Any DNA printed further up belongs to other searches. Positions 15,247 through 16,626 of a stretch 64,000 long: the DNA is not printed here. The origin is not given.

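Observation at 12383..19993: Type IVB (Dot/Icm or IncI-like) conjugation genes: lipoprotein, periplasmic protein, DotB-like ATPase and IcmT-like protein in the dotDCB/traHIJK order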

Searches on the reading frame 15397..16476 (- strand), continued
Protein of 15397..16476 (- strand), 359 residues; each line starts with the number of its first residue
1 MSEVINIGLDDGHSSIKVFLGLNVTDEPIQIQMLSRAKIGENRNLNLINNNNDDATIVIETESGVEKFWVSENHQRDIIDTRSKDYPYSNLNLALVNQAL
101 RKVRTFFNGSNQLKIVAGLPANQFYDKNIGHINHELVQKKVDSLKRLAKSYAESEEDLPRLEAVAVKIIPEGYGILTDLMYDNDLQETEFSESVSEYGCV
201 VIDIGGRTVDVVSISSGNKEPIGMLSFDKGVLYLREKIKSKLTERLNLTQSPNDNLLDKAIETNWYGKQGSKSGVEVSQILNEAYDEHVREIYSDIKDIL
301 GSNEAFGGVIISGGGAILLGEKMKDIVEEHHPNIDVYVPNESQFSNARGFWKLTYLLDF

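Call 74: get_annotated_region(hit=H4, flank=9000)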
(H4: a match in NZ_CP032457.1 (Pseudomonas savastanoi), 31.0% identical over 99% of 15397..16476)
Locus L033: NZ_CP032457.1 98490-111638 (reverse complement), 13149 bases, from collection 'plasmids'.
description: Pseudomonas savastanoi strain CAS03 plasmid unnamed1, complete sequence
organism: Pseudomonas savastanoi (NCBI taxid 29438)
taxonomy: Bacteria; Pseudomonadota; Gammaproteobacteria; Pseudomonadales; Pseudomonadaceae; Pseudomonas; Pseudomonas savastanoi
host: -; source: tobacco; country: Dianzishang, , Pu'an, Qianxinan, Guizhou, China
typing (MOB-suite, as given by PLSDB): non-mobilizable
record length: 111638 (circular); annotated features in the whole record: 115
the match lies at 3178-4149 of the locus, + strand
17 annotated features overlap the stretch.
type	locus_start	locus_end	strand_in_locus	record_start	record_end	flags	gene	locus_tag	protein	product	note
CDS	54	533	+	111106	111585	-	-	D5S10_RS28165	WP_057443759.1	DotD/TraH family lipoprotein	-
CDS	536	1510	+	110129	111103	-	-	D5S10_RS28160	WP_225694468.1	type IV secretory system conjugative DNA transfer family protein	-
CDS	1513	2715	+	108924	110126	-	-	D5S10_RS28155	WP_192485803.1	ATPase, T2SS/T4P/T4SS family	-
CDS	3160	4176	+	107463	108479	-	-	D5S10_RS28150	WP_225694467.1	ParM/StbA family protein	GO:0030541 - plasmid partitioning [Evidence IEA]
CDS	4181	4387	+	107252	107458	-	-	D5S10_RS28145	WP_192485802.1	hypothetical protein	-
CDS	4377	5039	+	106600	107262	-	-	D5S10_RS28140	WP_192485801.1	hypothetical protein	-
CDS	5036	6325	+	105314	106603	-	-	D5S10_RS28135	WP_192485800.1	type IV secretion protein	-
CDS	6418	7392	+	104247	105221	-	-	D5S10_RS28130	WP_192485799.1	hypothetical protein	-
CDS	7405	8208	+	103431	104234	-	-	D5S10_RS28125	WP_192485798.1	hypothetical protein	-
CDS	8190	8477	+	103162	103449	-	-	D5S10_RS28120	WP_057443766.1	hypothetical protein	-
CDS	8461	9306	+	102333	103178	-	-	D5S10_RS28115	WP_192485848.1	hypothetical protein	-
CDS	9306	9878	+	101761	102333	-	-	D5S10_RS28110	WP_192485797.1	hypothetical protein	-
CDS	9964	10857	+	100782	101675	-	-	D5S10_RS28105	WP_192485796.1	hypothetical protein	-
CDS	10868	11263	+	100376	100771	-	-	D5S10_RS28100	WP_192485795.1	hypothetical protein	-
CDS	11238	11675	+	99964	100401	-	-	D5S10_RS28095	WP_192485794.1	hypothetical protein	-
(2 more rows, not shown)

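Call 79: get_annotated_region(hit=H21, flank=10000)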
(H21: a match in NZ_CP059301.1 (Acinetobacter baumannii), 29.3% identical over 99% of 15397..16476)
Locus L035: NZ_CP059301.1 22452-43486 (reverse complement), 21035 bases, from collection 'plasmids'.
description: Acinetobacter baumannii strain AC1633 plasmid pAC1633-1, complete sequence
organism: Acinetobacter baumannii (NCBI taxid 470)
taxonomy: Bacteria; Pseudomonadota; Gammaproteobacteria; Moraxellales; Moraxellaceae; Acinetobacter; Acinetobacter baumannii
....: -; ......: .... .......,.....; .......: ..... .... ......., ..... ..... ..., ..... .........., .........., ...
typing (MOB-suite, as given by PLSDB): non-mobilizable
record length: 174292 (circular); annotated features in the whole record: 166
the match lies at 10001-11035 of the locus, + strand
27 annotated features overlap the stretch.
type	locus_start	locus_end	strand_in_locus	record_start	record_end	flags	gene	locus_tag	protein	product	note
CDS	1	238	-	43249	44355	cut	-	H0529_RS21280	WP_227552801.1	DotH/IcmK family type IV secretion protein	-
CDS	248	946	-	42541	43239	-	-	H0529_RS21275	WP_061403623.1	DotI/IcmL family type IV secretion protein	-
CDS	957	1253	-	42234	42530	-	-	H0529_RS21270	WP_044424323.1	hypothetical protein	-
CDS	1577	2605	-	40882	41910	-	-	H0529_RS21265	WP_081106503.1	IS701-like element ISAba11 family transposase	GO:0006313 - DNA transposition [Evidence IEA]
CDS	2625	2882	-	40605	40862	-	-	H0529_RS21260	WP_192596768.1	hypothetical protein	-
CDS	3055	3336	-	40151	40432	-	-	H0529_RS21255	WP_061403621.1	hypothetical protein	-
CDS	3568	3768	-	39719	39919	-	-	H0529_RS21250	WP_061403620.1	hypothetical protein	-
CDS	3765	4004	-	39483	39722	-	-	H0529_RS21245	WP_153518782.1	hypothetical protein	-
CDS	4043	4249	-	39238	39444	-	-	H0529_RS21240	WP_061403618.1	hypothetical protein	-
CDS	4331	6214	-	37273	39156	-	-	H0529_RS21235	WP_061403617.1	hypothetical protein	-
CDS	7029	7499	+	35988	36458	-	-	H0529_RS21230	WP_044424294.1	DotD/TraH family lipoprotein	-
CDS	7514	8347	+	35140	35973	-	-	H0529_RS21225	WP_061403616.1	type IV secretory system conjugative DNA transfer family protein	-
CDS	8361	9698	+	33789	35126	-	-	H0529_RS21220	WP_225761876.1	ATPase, T2SS/T4P/T4SS family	-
CDS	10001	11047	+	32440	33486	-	-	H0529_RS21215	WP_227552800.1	ParM/StbA family protein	GO:0030541 - plasmid partitioning [Evidence IEA]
CDS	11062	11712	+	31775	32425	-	-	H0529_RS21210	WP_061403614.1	hypothetical protein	-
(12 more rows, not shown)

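Call 80: get_annotated_region(hit=H3, flank=10000)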
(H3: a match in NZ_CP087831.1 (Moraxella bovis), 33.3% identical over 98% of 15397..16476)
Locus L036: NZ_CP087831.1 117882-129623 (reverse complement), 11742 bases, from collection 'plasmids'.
description: Moraxella bovis strain SAM102599 plasmid unnamed1, complete sequence
organism: Moraxella bovis (NCBI taxid 476)
taxonomy: Bacteria; Pseudomonadota; Gammaproteobacteria; Moraxellales; Moraxellaceae; Moraxella; Moraxella bovis
host: -; source: Bovine,bacteria culture; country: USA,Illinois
typing (MOB-suite, as given by PLSDB): non-mobilizable
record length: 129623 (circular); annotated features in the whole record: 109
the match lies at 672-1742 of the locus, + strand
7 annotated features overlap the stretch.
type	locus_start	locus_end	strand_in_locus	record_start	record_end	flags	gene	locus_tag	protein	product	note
CDS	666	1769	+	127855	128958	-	-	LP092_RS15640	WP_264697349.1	ParM/StbA family protein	GO:0030541 - plasmid partitioning [Evidence IEA]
CDS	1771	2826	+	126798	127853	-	-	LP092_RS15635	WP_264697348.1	hypothetical protein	-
CDS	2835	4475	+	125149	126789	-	-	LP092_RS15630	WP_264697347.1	hypothetical protein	-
CDS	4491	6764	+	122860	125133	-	-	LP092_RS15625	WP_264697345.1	type IA DNA topoisomerase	-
CDS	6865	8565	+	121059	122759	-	-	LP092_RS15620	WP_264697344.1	hypothetical protein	-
CDS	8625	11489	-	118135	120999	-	-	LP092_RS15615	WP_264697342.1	DotA/TraY family protein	-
CDS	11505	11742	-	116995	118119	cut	-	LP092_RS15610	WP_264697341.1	hypothetical protein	-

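Call 104: predict_structure(alignment_id=A7)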
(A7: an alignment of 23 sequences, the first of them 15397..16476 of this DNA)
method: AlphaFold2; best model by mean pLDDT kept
length: 359 residues; sequences in the alignment: 23
mean_pLDDT: 89.4   pTM: 0.87
mean pLDDT of the five models: 89.4, 89.1, 88.5, 88.4, 87.8
residues with pLDDT >= 90: 234; 70-90: 106; 50-70: 13; < 50: 6
segments of 3 or more residues with pLDDT < 50: 46-50
pLDDT, mean of each block of 10 residues (from residue 1): 84 91 77 90 56 84 94 74 89 96 89 94 81 93 97 91 95 91 91 92 90 88 87 93 94 89 91 93 97 96 93 92 97 93 93 85
secondary structure, 60 per line:
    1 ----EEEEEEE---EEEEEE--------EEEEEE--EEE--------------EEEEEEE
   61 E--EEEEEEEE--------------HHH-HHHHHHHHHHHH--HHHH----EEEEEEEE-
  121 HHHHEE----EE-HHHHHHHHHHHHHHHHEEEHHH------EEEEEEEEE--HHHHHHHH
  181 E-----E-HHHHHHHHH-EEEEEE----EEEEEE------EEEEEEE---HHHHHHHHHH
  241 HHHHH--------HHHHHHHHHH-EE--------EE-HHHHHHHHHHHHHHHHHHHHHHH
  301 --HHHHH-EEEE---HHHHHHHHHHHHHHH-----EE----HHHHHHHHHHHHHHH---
elements in order: E5-11 E15-20 E29-34 E37-39 E54-61 E64-71 H90-101 H104-107 E112-119 H121-124 H134-149 E150-152 E162-170 H173-180 H189-197 E199-204 E209-214 E221-227 H231-245 H254-263 H278-300 H303-307 E309-312 H316-330 H342-356

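Call 106: fold_search(model_id=the predicted structure, library=pdb)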
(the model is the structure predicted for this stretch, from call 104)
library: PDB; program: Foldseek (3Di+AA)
matches with E <= 10: 1561; with E <= 0.001: 934
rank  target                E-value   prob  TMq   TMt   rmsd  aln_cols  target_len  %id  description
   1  4a61                  3.5e-19  1.00  0.68  0.78   5.1       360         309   20  ParM from plasmid R1 in complex with AMPPNP (released 2012-11-07)
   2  1mwk_A                3.1e-18  1.00  0.65  0.72   5.2       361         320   20  ParM from plasmid R1 APO form (released 2003-01-28)
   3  4a62_A                3.9e-18  1.00  0.67  0.74   4.9       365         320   21  ParM from R1 plasmid in complex with peptide from C-terminus of ParR (released 2012-11-07)
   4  1mwm_A                2.1e-17  1.00  0.66  0.74   5.1       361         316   20  ParM from plasmid R1 ADP form (released 2003-01-28)
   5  5aey_A                2.3e-17  1.00  0.68  0.76   4.5       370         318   18  actin-like ParM protein bound to AMPPNP (released 2015-04-22)
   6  6izr_1                3.3e-17  1.00  0.71  0.73   4.6       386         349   20  Whole structure of a 15-stranded ParM filament from Clostridium botulinum (released 2019-06-19)
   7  1mwk_B                3.5e-17  1.00  0.64  0.72   5.3       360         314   20  ParM from plasmid R1 APO form (released 2003-01-28)
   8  6ixw_A                1.4e-16  1.00  0.70  0.73   4.9       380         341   19  pCBH ParM non-polymerisable quadruple mutant (released 2019-06-19)
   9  8x1i                  1.9e-16  1.00  0.71  0.69   4.7       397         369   16  ParM present of genome of Desufitobacterium hafniense - Dh-cParM1 (released 2024-11-13)
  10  6ixw_C                2.2e-16  1.00  0.71  0.74   4.8       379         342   19  pCBH ParM non-polymerisable quadruple mutant (released 2019-06-19)
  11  5ec0                  3.9e-16  1.00  0.71  0.68   4.9       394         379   15  Crystal Structure of Actin-like protein Alp7A (released 2016-11-02)
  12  2fsj                  1.1e-15  1.00  0.72  0.81   3.9       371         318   19  Crystal structure of Ta0583, an archaeal actin homolog, native data (released 2006-04-18)
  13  2fsk_A                2.6e-15  1.00  0.73  0.81   3.8       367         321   20  Crystal structure of Ta0583, an archaeal actin homolog, SeMet data (released 2006-04-18)
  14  3js6                  2.6e-15  1.00  0.65  0.72   4.5       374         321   19  Crystal structure of apo psk41 parM protein (released 2010-01-26)
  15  2fsk_B                2.2e-14  1.00  0.70  0.76   4.6       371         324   19  Crystal structure of Ta0583, an archaeal actin homolog, SeMet data (released 2006-04-18)
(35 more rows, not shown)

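Call 117: get_annotated_region(hit=H6, flank=5000)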
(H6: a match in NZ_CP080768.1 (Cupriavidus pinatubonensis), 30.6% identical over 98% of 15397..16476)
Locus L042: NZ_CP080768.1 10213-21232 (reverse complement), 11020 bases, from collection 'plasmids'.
description: Cupriavidus pinatubonensis strain HN-2 plasmid p1, complete sequence
organism: Cupriavidus pinatubonensis (NCBI taxid 248026)
taxonomy: Bacteria; Pseudomonadota; Betaproteobacteria; Burkholderiales; Burkholderiaceae; Cupriavidus; Cupriavidus pinatubonensis
host: -; source: genomic assembly,soil; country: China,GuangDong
typing (MOB-suite, as given by PLSDB): non-mobilizable
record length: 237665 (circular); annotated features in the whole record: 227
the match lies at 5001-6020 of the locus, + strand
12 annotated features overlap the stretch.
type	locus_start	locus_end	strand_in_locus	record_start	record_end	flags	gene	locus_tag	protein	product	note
CDS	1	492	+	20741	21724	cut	-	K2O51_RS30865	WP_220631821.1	hypothetical protein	-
CDS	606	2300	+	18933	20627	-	-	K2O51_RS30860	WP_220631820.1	hypothetical protein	-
CDS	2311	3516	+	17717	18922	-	-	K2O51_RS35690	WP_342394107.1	NADAR domain-containing protein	-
CDS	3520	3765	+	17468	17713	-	-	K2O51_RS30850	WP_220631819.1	hypothetical protein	-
CDS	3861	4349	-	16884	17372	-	-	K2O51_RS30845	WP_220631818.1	hypothetical protein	-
CDS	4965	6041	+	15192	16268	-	-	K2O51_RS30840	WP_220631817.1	ParM/StbA family protein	GO:0030541 - plasmid partitioning [Evidence IEA]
CDS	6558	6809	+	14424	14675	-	-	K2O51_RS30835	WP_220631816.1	hypothetical protein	-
CDS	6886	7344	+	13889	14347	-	-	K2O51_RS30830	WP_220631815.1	DotD/TraH family lipoprotein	-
CDS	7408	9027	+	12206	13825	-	-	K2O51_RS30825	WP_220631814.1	type IV secretory system conjugative DNA transfer family protein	-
CDS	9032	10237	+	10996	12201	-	-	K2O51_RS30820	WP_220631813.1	ATPase, T2SS/T4P/T4SS family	-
CDS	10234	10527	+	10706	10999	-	icmT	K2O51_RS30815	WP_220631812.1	IcmT/TraK family protein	-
CDS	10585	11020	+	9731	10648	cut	-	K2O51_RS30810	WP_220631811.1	TcpQ domain-containing protein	-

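Call 118: get_annotated_region(hit=H13, flank=5000)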
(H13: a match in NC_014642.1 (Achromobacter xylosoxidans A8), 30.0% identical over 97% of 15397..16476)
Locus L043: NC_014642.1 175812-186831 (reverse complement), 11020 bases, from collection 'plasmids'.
description: Achromobacter xylosoxidans A8 plasmid pA82, complete sequence
organism: Achromobacter xylosoxidans A8 (NCBI taxid 762376)
taxonomy: Bacteria; Pseudomonadota; Betaproteobacteria; Burkholderiales; Alcaligenaceae; Achromobacter; Achromobacter xylosoxidans; Achromobacter xylosoxidans A8
host: -; source: -; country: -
typing (MOB-suite, as given by PLSDB): non-mobilizable; replicon rep_cluster_179; mating-pair formation MPF_I
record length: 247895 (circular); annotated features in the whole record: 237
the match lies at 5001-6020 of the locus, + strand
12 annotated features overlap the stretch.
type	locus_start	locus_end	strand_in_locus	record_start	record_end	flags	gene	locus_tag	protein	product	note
CDS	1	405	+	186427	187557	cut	-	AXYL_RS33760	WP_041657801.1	hypothetical protein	-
CDS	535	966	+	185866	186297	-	-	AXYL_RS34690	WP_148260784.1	hypothetical protein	-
CDS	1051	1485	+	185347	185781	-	-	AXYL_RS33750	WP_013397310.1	hypothetical protein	-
CDS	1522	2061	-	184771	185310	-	-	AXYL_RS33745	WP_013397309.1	hypothetical protein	-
CDS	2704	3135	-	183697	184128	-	-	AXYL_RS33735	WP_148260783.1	hypothetical protein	-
CDS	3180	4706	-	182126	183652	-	-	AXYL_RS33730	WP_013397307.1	hypothetical protein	-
CDS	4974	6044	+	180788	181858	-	-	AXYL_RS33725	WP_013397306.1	ParM/StbA family protein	GO:0030541 - plasmid partitioning [Evidence IEA]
CDS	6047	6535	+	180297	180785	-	-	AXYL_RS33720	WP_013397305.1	hypothetical protein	-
CDS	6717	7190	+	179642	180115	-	-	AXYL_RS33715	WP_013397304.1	DotD/TraH family lipoprotein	-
CDS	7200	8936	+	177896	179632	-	-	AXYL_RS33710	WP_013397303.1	type IV secretory system conjugative DNA transfer family protein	-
CDS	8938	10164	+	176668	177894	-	-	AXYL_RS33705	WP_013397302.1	ATPase, T2SS/T4P/T4SS family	-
CDS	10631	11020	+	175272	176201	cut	-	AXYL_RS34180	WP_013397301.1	toxin co-regulated pilus biosynthesis Q family protein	-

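Call 119: get_annotated_region(hit=H7, flank=5000)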
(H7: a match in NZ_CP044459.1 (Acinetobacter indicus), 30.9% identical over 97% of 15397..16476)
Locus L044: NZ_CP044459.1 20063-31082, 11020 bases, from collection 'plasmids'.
description: Acinetobacter indicus strain B18 plasmid pB18-4, complete sequence
organism: Acinetobacter indicus (NCBI taxid 756892)
taxonomy: Bacteria; Pseudomonadota; Gammaproteobacteria; Moraxellales; Moraxellaceae; Acinetobacter; Acinetobacter indicus
host: -; source: pigeon,stool; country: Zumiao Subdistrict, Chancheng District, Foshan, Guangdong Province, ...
typing (MOB-suite, as given by PLSDB): non-mobilizable
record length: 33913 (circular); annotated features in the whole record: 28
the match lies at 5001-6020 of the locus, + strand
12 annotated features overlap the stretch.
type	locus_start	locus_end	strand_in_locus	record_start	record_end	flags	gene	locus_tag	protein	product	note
CDS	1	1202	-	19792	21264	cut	-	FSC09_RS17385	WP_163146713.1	hypothetical protein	-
CDS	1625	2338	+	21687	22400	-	-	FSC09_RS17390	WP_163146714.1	DotD/TraH family lipoprotein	-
CDS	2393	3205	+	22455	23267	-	-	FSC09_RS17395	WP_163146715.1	type IV secretory system conjugative DNA transfer family protein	-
CDS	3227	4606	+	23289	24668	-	-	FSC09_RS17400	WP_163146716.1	ATPase, T2SS/T4P/T4SS family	-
CDS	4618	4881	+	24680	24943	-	-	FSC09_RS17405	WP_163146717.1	hypothetical protein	-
CDS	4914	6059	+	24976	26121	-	-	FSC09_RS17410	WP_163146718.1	ParM/StbA family protein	GO:0030541 - plasmid partitioning [Evidence IEA]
CDS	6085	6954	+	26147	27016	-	-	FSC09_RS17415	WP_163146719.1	hypothetical protein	-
CDS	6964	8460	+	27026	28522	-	-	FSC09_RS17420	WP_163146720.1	hypothetical protein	-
CDS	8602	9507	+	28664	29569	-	-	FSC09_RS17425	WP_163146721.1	hypothetical protein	-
CDS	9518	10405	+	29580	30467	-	-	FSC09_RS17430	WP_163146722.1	hypothetical protein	-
CDS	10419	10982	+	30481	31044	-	-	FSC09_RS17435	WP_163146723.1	hypothetical protein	-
CDS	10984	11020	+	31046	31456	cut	-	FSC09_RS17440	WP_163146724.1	hypothetical protein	-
